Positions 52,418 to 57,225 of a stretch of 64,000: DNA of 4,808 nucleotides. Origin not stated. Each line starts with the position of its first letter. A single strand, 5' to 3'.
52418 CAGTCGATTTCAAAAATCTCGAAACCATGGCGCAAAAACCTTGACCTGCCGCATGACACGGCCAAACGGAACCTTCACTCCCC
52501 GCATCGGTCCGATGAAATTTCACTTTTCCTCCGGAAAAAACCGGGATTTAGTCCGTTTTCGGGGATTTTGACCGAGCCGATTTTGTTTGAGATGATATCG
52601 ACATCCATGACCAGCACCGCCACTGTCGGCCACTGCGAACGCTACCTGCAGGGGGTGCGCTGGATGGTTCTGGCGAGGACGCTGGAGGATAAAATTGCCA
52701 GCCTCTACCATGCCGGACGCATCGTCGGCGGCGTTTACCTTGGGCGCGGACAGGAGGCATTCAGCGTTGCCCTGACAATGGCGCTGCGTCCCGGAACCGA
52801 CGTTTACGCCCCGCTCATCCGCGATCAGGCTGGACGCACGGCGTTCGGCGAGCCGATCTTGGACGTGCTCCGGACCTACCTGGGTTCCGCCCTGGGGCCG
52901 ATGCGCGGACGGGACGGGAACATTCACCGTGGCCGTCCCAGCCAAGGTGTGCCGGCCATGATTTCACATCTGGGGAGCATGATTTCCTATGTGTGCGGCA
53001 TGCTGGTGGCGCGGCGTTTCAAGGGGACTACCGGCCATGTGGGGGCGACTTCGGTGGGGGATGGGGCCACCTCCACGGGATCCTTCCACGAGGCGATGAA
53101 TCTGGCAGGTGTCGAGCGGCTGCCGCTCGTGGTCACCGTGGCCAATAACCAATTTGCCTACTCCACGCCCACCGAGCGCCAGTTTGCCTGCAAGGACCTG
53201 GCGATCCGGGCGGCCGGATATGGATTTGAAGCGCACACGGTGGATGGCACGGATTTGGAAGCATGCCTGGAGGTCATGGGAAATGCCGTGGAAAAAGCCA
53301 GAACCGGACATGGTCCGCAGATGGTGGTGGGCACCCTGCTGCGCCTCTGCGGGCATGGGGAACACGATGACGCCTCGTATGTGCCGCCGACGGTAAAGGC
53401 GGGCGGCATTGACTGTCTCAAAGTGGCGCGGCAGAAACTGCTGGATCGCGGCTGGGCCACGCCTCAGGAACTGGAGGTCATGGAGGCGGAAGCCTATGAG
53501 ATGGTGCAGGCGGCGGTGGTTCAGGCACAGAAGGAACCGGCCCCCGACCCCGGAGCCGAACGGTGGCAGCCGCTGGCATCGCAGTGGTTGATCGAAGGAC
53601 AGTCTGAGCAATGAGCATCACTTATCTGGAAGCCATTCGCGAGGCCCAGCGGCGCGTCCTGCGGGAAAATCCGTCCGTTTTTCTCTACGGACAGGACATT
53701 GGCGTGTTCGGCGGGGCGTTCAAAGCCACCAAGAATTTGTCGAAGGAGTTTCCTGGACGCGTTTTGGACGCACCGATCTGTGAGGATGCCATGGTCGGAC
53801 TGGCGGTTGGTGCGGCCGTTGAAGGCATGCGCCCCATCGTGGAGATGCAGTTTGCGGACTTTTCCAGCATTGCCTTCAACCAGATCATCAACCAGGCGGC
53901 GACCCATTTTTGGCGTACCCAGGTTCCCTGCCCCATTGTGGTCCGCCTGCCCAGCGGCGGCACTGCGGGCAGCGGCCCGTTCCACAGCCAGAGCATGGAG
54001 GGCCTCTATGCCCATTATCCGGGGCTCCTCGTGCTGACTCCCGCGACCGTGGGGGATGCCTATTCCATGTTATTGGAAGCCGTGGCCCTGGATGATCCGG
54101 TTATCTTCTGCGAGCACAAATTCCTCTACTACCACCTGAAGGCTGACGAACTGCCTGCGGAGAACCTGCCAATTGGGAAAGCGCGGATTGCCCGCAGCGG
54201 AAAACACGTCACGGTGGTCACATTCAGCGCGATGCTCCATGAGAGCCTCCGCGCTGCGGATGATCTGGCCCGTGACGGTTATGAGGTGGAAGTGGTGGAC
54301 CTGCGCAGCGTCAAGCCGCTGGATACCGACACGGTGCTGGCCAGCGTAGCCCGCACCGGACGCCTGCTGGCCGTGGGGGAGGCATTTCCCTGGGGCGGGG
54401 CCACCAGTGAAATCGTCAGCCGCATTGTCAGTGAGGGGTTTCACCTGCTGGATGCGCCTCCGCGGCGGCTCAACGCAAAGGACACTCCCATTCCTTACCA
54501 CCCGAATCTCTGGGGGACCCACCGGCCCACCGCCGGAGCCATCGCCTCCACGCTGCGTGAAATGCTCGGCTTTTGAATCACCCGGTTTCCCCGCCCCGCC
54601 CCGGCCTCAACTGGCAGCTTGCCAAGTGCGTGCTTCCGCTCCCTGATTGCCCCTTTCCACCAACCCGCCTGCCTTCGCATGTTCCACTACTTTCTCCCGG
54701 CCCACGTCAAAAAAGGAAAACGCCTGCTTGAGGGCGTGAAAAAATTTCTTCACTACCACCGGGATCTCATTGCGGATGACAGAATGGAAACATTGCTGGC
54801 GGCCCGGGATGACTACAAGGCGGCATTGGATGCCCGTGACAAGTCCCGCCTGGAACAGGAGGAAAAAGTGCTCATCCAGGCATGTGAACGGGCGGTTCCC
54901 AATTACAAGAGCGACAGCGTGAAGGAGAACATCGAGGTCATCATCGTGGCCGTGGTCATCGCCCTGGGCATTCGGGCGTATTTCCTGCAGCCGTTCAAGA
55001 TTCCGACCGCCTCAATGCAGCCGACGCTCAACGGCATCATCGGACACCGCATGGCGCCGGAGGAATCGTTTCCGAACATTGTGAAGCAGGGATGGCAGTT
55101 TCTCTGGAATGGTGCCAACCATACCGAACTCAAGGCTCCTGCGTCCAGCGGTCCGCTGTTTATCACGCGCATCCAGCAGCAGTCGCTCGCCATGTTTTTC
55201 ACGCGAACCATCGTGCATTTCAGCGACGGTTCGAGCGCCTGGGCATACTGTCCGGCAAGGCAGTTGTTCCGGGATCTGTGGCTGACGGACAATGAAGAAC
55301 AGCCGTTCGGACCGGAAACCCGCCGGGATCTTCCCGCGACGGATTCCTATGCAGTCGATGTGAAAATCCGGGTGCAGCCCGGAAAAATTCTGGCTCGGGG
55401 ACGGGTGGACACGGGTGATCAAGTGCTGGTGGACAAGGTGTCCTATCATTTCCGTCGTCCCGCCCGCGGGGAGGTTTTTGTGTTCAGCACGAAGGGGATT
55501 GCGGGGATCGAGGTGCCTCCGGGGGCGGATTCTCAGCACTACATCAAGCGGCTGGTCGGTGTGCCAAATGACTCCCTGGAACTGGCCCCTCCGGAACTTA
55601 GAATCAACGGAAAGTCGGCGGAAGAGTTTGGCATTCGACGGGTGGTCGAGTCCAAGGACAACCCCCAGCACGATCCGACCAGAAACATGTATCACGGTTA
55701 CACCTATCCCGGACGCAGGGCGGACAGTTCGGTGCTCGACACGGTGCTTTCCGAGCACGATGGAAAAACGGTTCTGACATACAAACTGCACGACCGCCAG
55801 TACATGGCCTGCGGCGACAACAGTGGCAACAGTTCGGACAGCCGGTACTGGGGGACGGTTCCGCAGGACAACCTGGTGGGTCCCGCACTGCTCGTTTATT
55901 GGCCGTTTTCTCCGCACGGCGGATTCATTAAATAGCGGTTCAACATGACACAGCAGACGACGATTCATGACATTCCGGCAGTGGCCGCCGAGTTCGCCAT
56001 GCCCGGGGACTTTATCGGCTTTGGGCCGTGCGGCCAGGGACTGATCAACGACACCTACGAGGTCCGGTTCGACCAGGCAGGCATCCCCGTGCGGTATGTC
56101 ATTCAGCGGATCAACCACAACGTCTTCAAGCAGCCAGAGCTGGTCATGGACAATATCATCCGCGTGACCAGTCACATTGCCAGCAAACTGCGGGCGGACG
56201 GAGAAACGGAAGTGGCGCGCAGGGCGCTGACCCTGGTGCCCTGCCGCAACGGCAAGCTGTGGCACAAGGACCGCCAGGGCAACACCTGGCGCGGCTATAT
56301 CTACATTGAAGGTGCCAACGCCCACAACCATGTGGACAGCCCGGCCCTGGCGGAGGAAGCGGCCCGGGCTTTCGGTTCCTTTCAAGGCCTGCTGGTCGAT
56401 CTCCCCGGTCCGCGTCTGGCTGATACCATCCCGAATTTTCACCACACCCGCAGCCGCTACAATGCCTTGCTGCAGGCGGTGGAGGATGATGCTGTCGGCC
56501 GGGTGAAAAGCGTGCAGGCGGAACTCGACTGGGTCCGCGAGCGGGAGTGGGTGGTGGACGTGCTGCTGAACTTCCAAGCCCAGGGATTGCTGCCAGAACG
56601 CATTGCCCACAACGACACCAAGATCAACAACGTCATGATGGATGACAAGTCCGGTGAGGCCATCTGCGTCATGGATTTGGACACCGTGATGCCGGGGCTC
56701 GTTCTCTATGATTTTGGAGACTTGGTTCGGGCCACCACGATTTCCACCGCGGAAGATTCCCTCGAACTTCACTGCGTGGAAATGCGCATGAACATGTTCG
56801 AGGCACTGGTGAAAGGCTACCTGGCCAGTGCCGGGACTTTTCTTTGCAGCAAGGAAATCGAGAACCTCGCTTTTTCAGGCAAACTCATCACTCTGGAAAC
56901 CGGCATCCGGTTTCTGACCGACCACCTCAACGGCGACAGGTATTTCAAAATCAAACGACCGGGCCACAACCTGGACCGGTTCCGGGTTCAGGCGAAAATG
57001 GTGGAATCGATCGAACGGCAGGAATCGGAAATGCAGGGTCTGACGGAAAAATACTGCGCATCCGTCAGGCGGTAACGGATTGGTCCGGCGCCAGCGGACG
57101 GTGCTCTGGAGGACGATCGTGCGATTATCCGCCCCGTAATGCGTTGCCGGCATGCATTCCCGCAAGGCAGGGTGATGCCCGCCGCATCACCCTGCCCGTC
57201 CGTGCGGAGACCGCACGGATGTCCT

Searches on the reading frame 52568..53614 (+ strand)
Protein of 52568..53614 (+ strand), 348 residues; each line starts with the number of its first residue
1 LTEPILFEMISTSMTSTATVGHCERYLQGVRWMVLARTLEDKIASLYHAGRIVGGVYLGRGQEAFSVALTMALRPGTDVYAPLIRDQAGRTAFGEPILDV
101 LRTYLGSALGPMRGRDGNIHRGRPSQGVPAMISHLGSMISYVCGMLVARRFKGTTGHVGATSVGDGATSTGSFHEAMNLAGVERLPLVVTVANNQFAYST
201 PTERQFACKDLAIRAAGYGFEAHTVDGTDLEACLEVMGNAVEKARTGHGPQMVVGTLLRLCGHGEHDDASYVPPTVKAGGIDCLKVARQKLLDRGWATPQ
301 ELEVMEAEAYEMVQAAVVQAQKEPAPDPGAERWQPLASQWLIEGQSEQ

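Call 71: search_protein_families(library=pfam, proteins=[window:52568-53614:+], max_evalue=0.00001)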
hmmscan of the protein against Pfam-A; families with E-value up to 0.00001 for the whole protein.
window:52568-53614:+ (348 aa): 2 families
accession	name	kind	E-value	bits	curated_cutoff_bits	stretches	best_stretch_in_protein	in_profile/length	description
PF00676.26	E1_dh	-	1.6e-48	165.7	22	1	33-328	3-299/300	Dehydrogenase E1 component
PF13292.11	DXP_synthase_N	-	1.8e-08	34.4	21.2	1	132-200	110-177/274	1-deoxy-D-xylulose-5-phosphate synthase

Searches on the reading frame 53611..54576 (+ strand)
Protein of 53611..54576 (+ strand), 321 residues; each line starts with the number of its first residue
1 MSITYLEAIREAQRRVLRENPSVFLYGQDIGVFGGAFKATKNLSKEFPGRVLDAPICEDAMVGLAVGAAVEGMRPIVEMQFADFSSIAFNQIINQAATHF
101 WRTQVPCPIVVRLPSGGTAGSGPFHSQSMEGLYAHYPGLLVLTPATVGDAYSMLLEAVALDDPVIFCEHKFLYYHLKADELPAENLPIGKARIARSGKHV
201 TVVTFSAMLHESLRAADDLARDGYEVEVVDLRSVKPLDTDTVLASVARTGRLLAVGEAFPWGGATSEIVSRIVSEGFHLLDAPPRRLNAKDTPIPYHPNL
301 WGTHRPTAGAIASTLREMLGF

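Call 71: search_protein_families(library=pfam, proteins=[window:53611-54576:+], max_evalue=0.00001)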
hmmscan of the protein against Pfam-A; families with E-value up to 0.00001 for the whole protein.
window:53611-54576:+ (321 aa): 2 families
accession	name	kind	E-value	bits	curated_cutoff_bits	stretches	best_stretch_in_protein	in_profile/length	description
PF02779.29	Transket_pyr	-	1.3e-35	123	27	1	2-173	2-172/174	Transketolase, pyrimidine binding domain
PF02780.25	Transketolase_C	-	1.5e-33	115.8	25.9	1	189-307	1-120/124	Transketolase, C-terminal domain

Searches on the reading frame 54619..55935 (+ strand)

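Call 71: search_protein_families(library=pfam, proteins=[window:54619-55935:+], max_evalue=0.00001)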
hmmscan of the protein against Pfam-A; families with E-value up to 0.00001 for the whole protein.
window:54619-55935:+ (438 aa): 1 family
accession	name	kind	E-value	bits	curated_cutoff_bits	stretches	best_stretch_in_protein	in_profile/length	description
PF10502.14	Peptidase_S26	-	2.3e-32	112.7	22.9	1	264-428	38-168/168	Signal peptidase, peptidase S26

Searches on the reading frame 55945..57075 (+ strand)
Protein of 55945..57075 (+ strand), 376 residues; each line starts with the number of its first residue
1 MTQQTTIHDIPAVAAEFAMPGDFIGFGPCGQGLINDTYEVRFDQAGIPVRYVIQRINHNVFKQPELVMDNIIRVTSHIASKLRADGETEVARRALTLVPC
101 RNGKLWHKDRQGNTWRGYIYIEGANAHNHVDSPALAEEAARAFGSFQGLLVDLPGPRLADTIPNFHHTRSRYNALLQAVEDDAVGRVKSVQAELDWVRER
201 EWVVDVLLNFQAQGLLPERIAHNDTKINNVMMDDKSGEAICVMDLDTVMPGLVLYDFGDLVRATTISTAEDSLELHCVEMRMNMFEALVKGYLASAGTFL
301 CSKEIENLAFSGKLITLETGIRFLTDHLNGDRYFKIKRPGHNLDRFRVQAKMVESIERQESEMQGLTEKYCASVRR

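Call 71: search_protein_families(library=pfam, proteins=[window:55945-57075:+], max_evalue=0.00001)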
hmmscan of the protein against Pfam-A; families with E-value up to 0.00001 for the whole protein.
window:55945-57075:+ (376 aa): 1 family
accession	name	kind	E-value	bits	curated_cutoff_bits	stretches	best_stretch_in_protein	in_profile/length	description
PF01636.29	APH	-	5.7e-16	59.4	23.2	1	28-263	4-212/239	Phosphotransferase enzyme family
